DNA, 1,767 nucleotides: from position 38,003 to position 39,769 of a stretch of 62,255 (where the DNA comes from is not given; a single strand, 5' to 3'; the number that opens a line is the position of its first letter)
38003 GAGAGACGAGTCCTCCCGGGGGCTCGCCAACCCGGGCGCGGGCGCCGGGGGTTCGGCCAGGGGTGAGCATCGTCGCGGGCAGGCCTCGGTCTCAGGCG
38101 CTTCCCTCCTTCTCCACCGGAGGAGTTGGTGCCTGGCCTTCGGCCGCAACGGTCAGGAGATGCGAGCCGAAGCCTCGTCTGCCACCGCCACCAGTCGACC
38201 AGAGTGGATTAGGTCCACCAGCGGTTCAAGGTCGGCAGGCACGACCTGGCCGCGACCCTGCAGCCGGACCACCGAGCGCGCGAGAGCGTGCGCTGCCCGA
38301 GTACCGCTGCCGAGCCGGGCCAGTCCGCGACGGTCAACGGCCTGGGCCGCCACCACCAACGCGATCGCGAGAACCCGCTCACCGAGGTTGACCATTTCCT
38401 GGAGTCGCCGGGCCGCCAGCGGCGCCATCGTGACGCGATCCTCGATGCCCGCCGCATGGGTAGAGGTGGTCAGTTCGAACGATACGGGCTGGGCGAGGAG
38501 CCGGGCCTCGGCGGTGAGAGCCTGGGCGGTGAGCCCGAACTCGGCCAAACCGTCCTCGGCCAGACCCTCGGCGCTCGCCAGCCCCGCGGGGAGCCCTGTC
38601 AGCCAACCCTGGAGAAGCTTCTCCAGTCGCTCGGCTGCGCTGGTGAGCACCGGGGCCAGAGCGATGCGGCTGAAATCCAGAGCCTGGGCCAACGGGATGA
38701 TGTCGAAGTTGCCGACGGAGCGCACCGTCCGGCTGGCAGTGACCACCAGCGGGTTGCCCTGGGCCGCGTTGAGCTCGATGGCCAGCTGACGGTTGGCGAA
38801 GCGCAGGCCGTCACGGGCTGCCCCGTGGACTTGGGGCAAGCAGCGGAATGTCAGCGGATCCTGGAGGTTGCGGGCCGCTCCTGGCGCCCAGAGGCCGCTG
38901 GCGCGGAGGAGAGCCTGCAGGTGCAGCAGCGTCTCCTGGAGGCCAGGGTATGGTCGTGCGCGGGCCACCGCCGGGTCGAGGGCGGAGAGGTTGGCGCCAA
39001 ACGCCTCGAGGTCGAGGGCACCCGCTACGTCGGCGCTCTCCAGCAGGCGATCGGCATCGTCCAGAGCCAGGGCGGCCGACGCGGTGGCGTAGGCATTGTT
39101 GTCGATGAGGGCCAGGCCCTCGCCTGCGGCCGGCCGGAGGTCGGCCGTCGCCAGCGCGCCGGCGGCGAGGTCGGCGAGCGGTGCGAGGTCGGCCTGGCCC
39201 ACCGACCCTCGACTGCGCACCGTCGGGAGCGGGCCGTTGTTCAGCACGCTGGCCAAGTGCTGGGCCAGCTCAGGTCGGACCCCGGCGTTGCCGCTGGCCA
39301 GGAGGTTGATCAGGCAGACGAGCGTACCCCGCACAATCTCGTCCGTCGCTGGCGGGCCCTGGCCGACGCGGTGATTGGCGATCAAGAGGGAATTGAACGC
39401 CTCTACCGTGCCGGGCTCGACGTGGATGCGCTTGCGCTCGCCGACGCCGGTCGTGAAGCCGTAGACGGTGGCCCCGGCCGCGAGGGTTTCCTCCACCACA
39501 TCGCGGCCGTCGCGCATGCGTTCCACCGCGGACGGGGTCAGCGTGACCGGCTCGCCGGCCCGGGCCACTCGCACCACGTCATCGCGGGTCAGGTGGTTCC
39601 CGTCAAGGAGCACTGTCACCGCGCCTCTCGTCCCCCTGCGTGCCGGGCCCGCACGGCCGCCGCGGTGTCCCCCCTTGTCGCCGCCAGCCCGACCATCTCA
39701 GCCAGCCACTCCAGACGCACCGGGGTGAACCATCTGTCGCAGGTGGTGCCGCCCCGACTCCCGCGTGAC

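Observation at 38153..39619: HAL-family paralog that cannot form the MIO cofactor, next to genuine hutH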

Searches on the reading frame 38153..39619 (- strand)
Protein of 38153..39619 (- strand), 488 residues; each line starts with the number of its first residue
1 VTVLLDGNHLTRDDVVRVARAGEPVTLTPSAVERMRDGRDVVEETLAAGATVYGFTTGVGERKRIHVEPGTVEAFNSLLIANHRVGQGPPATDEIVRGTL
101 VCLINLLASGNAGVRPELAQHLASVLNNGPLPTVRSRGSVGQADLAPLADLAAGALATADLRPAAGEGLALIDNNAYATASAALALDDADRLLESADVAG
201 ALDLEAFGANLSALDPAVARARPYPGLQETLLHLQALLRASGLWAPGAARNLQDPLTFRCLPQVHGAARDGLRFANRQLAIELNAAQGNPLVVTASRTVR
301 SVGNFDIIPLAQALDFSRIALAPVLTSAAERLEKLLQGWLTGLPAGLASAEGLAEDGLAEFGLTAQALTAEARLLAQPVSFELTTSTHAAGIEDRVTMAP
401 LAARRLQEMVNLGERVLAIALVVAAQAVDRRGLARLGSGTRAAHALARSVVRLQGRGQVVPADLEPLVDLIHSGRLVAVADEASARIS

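Call 4: search_protein_families(library=pfam, proteins=[window:38153-39619:-])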
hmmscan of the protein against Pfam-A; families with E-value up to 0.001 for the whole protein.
window:38153-39619:- (488 aa): 1 family
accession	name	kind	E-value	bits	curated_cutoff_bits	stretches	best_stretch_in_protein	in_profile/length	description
PF00221.24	Lyase_aromatic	-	6.2e-110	368.5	27.3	1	10-448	1-465/466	Aromatic amino acid lyase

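Call 5: search_protein_families(library=ncbifam, proteins=[window:38153-39619:-])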
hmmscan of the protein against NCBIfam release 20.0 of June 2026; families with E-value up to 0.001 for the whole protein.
window:38153-39619:- (488 aa): 8 families
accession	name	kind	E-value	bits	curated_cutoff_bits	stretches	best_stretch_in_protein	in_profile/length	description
NF006871.0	PRK09367.1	subfamily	1.5e-97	327.3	524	1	2-481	3-502/505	histidine ammonia-lyase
TIGR01225.1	hutH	equivalog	1.8e-93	313.7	539.15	1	3-481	1-499/506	histidine ammonia-lyase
NF041222.1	BagA_FevW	exception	1e-55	189.4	1000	2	164-481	185-524/529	bagremycin/ferroverdin biosynthesis tyrosine ammonia-lyase BagA/FevW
TIGR03832.1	Tyr_2_3_mutase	equivalog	2e-53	181.7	501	3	252-470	290-506/507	tyrosine 2,3-aminomutase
TIGR04475.1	Phe_D_beta_mut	equivalog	1.8e-52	178.7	800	3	250-469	289-507/510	phenylalanine aminomutase (D-beta-phenylalanine forming)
TIGR01226.1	phe_am_lyase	equivalog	3.1e-33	115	519.15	2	159-434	217-504/680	phenylalanine ammonia-lyase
NF053541.1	FlxA_rubin_TAL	equivalog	1.6e-28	99.5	700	2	14-153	5-144/498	flexirubin biosynthesis tyrosine ammonia-lyase FlxA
TIGR04473.1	taxol_Phe_23mut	exception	4.7e-20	71.4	1250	1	154-433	209-499/687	phenylalanine aminomutase (L-beta-phenylalanine forming)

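Call 7: search_solved_structures(query=window:38153-39619:-, show_alignments=2)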
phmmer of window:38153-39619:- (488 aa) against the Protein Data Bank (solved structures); distinct sequences matched with E-value up to 0.001: 39.
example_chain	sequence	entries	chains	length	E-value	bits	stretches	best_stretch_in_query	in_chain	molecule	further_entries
6v6h_A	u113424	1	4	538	1.5e-52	182.3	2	159-476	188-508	Histidine ammonia-lyase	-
6s7j_A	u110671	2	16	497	2.5e-49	171.8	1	3-477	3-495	Uncharacterized protein | ergothionase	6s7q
1gkj_A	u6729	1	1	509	1.4e-46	162.7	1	27-478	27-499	HISTIDINE AMMONIA-LYASE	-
1b8f_A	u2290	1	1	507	1.6e-46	162.5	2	153-478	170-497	Histidine ammonia-lyase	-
1gkm_B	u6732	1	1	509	1.7e-46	162.4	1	27-478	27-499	Histidine ammonia-lyase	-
7tqr_A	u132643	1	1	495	2.8e-46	161.7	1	4-445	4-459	Probable histidine ammonia-lyase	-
1gk3_A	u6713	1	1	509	1.9e-45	159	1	27-478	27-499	HISTIDINE AMMONIA-LYASE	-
1eb4_A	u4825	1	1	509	4.2e-45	157.8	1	27-478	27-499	HISTIDINE AMMONIA-LYASE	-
1gk2_A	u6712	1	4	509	4.7e-45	157.7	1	27-478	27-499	HISTIDINE AMMONIA-LYASE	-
2rjr_A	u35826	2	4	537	9.1e-44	153.4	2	252-482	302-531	Tyrosine aminomutase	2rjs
2ohy_A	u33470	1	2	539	9.3e-44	153.4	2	252-482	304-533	Tyrosine aminomutase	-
2qve_A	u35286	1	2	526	1.1e-43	153.2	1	3-482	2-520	Tyrosine Aminomutase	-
3kdz_A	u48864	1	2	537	3.2e-43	151.6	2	252-482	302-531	Histidine ammonia-lyase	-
3kdy_A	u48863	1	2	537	7.3e-43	150.4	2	252-482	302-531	Histidine ammonia-lyase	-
3unv_A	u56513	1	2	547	6.5e-38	134.1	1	6-456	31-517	AdmH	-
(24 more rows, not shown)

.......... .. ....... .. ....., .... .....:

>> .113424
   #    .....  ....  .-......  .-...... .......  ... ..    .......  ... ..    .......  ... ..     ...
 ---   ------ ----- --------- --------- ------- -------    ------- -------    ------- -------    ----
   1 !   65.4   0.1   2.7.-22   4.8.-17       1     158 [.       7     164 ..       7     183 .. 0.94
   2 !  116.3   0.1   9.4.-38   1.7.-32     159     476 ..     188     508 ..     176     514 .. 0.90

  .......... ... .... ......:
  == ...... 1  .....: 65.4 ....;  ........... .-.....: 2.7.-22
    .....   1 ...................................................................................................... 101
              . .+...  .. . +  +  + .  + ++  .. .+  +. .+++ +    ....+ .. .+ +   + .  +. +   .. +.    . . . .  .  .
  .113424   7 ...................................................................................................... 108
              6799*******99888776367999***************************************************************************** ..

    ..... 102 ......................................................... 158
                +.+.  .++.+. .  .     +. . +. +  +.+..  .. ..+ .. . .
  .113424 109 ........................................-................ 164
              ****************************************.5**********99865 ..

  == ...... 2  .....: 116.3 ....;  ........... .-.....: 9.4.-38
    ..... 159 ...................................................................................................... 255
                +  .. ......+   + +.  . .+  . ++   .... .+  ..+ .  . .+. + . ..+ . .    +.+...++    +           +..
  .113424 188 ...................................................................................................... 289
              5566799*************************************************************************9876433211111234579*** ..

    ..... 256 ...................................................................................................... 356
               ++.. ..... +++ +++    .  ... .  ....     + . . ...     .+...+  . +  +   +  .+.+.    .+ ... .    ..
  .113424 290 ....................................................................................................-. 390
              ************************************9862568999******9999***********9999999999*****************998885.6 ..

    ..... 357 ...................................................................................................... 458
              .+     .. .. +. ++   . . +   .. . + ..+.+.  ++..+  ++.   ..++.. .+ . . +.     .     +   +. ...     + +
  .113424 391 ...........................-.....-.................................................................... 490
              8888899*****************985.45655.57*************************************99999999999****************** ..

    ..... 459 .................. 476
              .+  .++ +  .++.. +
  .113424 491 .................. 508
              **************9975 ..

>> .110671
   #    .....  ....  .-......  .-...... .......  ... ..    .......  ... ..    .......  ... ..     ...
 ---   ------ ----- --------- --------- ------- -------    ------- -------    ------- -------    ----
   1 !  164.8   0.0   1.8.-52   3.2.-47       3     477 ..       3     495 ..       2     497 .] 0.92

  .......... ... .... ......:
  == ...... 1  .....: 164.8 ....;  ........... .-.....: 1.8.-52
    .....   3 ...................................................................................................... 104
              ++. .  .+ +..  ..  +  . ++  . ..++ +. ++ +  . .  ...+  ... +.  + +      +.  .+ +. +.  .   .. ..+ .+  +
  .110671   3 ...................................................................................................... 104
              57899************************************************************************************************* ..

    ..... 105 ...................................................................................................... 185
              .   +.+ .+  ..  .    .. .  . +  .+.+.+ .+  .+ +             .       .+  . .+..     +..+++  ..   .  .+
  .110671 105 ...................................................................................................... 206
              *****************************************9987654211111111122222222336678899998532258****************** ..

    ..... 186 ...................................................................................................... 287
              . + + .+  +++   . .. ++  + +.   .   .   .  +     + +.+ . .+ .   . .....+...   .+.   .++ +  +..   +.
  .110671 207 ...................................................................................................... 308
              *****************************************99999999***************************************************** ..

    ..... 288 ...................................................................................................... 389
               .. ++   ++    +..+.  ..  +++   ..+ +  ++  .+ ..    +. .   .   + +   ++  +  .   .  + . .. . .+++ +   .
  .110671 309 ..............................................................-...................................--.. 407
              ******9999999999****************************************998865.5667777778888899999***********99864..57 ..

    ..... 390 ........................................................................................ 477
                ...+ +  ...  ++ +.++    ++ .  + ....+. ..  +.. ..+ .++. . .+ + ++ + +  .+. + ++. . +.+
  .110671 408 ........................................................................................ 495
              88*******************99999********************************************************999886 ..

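Call 16: find_homologous_proteins(query=window:38153-39619:-, max_evalue=1e-20)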
Query window:38153-39619:- (488 aa): 4678 proteins with E <= 1e-20 among 8000 candidates; the best 120 are listed.
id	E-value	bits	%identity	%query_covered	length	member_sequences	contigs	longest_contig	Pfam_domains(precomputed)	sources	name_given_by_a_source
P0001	4.1e-168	578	63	98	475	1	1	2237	PF00221.25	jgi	jgi:histidine ammonia-lyase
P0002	3.3e-167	575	61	98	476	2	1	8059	PF00221.25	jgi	jgi:histidine ammonia-lyase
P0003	3.6e-167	575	62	97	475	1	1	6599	PF00221.25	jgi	jgi:histidine ammonia-lyase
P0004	4.3e-167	575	63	98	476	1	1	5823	PF00221.25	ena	-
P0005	6.1e-167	574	62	98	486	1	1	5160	PF00221.25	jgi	jgi:histidine ammonia-lyase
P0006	8.0e-167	574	63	97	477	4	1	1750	PF00221.25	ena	-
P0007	1.2e-166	573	62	98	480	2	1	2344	PF00221.25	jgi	jgi:histidine ammonia-lyase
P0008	4.4e-166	571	62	98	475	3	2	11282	PF00221.25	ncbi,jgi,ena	-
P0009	5.0e-166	571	62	98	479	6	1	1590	PF00221.25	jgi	jgi:histidine ammonia-lyase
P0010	5.7e-166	571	61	98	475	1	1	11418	PF00221.25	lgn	-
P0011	1.5e-165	570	62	97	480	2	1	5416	PF00221.25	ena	-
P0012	1.8e-165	569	63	97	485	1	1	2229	PF00221.25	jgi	jgi:histidine ammonia-lyase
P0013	1.8e-165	569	62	98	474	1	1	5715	PF00221.25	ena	-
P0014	3.0e-165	569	62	98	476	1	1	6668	PF00221.25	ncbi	-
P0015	3.1e-165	569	61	98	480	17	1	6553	PF00221.25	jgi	jgi:histidine ammonia-lyase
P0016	4.5e-165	568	62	97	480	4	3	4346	PF00221.25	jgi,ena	jgi:histidine ammonia-lyase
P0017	4.7e-165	568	62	98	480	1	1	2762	PF00221.25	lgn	-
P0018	6.0e-165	568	63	97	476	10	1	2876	PF00221.25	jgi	-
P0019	6.3e-165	568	62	98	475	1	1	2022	PF00221.25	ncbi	-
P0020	6.7e-165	568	61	98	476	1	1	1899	PF00221.25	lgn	-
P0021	1.0e-164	567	63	97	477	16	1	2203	PF00221.25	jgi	jgi:histidine ammonia-lyase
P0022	1.3e-164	567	63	98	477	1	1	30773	PF00221.25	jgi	jgi:histidine ammonia-lyase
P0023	1.3e-164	567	61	98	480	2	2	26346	PF00221.25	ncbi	ncbi:MAG: aromatic amino acid lyase [Gaiellaceae bacterium]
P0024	1.5e-164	566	61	98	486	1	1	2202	PF00221.25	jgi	jgi:histidine ammonia-lyase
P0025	1.8e-164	566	62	98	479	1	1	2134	PF00221.25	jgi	jgi:histidine ammonia-lyase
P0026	1.8e-164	566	61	98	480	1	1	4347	PF00221.25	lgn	-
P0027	2.0e-164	566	62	98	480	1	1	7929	PF00221.25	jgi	jgi:histidine ammonia-lyase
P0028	2.0e-164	566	62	98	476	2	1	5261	PF00221.25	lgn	-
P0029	2.1e-164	566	63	98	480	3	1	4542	PF00221.25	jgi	jgi:histidine ammonia-lyase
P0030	2.6e-164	566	63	97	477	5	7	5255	PF00221.25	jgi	jgi:histidine ammonia-lyase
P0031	3.0e-164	565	61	97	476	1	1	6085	PF00221.25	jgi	jgi:histidine ammonia-lyase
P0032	3.0e-164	565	62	97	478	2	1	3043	PF00221.25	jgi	jgi:histidine ammonia-lyase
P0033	3.3e-164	565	62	98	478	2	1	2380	PF00221.25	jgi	jgi:histidine ammonia-lyase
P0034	3.5e-164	565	61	98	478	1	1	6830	PF00221.25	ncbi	-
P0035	4.5e-164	565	61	98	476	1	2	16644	PF00221.25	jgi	jgi:histidine ammonia-lyase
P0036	4.8e-164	565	62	98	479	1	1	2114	PF00221.25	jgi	jgi:histidine ammonia-lyase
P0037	5.9e-164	564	62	98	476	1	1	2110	PF00221.25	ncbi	-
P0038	6.5e-164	564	61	98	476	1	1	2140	PF00221.25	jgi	jgi:histidine ammonia-lyase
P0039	7.1e-164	564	60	98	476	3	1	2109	PF00221.25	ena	-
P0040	1.0e-163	564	61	98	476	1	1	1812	PF00221.25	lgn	-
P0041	1.0e-163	564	62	97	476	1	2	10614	PF00221.25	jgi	jgi:histidine ammonia-lyase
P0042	1.1e-163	564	61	97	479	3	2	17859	PF00221.25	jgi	jgi:histidine ammonia-lyase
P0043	1.5e-163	563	61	98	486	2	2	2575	PF00221.25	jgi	jgi:histidine ammonia-lyase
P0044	1.5e-163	563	61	99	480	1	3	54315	PF00221.25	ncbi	ncbi:MAG: aromatic amino acid lyase [Gaiellaceae bacterium]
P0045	1.7e-163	563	59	100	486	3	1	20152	PF00221.25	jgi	jgi:histidine ammonia-lyase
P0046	2.1e-163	563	62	98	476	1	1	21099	PF00221.25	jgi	jgi:histidine ammonia-lyase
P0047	2.8e-163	562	61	99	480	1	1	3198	PF00221.25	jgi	jgi:histidine ammonia-lyase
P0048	3.4e-163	562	60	98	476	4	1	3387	PF00221.25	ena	-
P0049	3.5e-163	562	61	97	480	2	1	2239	PF00221.25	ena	-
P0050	3.7e-163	562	60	98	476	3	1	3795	PF00221.25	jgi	jgi:histidine ammonia-lyase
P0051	4.1e-163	562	60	98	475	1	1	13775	PF00221.25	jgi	jgi:histidine ammonia-lyase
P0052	5.2e-163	561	61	98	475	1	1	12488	PF00221.25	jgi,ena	jgi:histidine ammonia-lyase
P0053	5.2e-163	561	60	98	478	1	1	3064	PF00221.25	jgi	jgi:histidine ammonia-lyase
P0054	5.5e-163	561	61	98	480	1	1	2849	PF00221.25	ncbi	ncbi:MAG: HAL/PAL/TAL family ammonia-lyase [Gaiellaceae bacterium]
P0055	6.5e-163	561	60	100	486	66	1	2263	PF00221.25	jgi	-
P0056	7.3e-163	561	62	98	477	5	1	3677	PF00221.25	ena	-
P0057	7.8e-163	561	61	97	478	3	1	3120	PF00221.25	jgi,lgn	jgi:histidine ammonia-lyase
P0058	8.1e-163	561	59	98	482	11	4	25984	PF00221.25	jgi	jgi:histidine ammonia-lyase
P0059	8.5e-163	561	63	97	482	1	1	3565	PF00221.25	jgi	jgi:histidine ammonia-lyase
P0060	9.0e-163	561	60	99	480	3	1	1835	PF00221.25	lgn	-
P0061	9.5e-163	560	62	98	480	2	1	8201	PF00221.25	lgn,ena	-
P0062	1.1e-162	560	60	99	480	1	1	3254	PF00221.25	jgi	jgi:histidine ammonia-lyase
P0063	1.1e-162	560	60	98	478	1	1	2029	PF00221.25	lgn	-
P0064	1.1e-162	560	60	98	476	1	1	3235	PF00221.25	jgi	jgi:histidine ammonia-lyase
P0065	1.2e-162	560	63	97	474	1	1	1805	PF00221.25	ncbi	-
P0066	1.2e-162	560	61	98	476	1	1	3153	PF00221.25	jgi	-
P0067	1.3e-162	560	60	98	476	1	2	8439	PF00221.25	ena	-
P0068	1.4e-162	560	61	97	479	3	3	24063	PF00221.25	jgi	jgi:histidine ammonia-lyase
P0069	1.4e-162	560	61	98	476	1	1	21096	PF00221.25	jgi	jgi:histidine ammonia-lyase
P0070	1.4e-162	560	62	98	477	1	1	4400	PF00221.25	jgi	jgi:histidine ammonia-lyase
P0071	1.5e-162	560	60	98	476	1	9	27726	PF00221.25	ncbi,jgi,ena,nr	ncbi:MAG TPA: aromatic amino acid ammonia-lyase [Gaiellaceae bacterium]|jgi:histidine ammonia-lyase|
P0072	1.5e-162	560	61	97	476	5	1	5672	PF00221.25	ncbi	-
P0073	1.7e-162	560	61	98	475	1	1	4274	PF00221.25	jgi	jgi:histidine ammonia-lyase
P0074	2.1e-162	559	60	98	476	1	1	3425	PF00221.25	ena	-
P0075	2.2e-162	559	61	98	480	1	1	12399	PF00221.25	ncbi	ncbi:MAG: aromatic amino acid lyase [Candidatus Limnocylindria bacterium]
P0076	2.4e-162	559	61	97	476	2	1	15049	PF00221.25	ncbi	ncbi:MAG: HAL/PAL/TAL family ammonia-lyase [Gaiellaceae bacterium]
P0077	2.9e-162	559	60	98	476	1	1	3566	PF00221.25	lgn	-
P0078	2.9e-162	559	61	98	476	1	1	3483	PF00221.25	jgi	jgi:histidine ammonia-lyase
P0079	3.3e-162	559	61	98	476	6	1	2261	PF00221.25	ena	-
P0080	3.4e-162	559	60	98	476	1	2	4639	PF00221.25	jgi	jgi:histidine ammonia-lyase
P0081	3.6e-162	559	61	98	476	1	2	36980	PF00221.25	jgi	jgi:histidine ammonia-lyase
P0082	4.1e-162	558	60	98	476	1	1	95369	PF00221.25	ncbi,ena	-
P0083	4.3e-162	558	62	98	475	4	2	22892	PF00221.25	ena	-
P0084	5.4e-162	558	60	98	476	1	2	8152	PF00221.25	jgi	jgi:histidine ammonia-lyase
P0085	7.6e-162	557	62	98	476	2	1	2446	PF00221.25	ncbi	-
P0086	7.8e-162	557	61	98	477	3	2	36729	PF00221.25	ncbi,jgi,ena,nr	ncbi:MAG TPA: aromatic amino acid ammonia-lyase [Gaiellaceae bacterium]|nr:aromatic amino acid ammon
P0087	8.0e-162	557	60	98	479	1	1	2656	PF00221.25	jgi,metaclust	metaclust:\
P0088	8.0e-162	557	59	97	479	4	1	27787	PF00221.25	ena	-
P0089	8.1e-162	557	60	98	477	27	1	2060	PF00221.25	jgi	-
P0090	8.4e-162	557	60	98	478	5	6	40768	PF00221.25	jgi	jgi:histidine ammonia-lyase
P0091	1.0e-161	557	61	98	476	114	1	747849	PF00221.25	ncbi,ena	-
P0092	1.4e-161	557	62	98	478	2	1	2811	PF00221.25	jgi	-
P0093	1.4e-161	557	60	98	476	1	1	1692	PF00221.25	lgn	-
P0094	1.5e-161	556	61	98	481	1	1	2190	PF00221.25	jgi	jgi:histidine ammonia-lyase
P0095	1.6e-161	556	59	100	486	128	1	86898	PF00221.25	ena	-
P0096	1.8e-161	556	60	98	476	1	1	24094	PF00221.25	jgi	-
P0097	1.8e-161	556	61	98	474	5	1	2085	PF00221.25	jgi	jgi:histidine ammonia-lyase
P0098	2.0e-161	556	60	98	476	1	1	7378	PF00221.25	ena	-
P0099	2.3e-161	556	60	98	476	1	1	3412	PF00221.25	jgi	jgi:histidine ammonia-lyase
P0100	3.1e-161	555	59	98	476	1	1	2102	PF00221.25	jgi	jgi:histidine ammonia-lyase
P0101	3.1e-161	555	62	98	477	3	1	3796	PF00221.25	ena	-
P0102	3.1e-161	555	60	98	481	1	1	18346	PF00221.25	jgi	-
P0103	3.2e-161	555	60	98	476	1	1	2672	PF00221.25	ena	-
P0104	4.3e-161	555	60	98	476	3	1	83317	PF00221.25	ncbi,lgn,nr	ncbi:MAG TPA: aromatic amino acid lyase [Gaiellaceae bacterium]|nr:aromatic amino acid lyase [Gaiell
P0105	6.2e-161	554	62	97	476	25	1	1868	PF00221.25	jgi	jgi:histidine ammonia-lyase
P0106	6.2e-161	554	61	98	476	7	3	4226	PF00221.25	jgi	jgi:histidine ammonia-lyase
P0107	6.3e-161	554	60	98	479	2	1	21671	PF00221.25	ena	-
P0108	8.0e-161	554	63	98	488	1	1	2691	PF00221.25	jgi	jgi:histidine ammonia-lyase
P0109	8.0e-161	554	59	97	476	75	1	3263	PF00221.25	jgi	jgi:histidine ammonia-lyase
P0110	1.0e-160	554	63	98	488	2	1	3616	PF00221.25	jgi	-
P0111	1.1e-160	554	59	98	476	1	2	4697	PF00221.25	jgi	jgi:histidine ammonia-lyase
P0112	1.1e-160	554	61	98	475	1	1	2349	PF00221.25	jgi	jgi:histidine ammonia-lyase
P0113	1.1e-160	554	60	98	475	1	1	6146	PF00221.25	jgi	jgi:histidine ammonia-lyase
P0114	1.1e-160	554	59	98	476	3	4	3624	PF00221.25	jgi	jgi:histidine ammonia-lyase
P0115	1.1e-160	554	60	98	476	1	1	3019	PF00221.25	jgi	-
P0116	1.1e-160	554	59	98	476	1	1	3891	PF00221.25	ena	-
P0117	1.2e-160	553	59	98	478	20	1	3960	PF00221.25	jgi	jgi:histidine ammonia-lyase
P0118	1.3e-160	553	60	98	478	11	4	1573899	PF00221.25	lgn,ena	-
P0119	1.3e-160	553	59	98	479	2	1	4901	PF00221.25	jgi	jgi:histidine ammonia-lyase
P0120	1.5e-160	553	60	98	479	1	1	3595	PF00221.25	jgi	jgi:histidine ammonia-lyase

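Call 19: find_encoding_contigs(protein=window:38153-39619:-, flank=10000, max_places=4)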
Protein window:38153-39619:- (488 aa): no gene with exactly this product is on record in the collection.
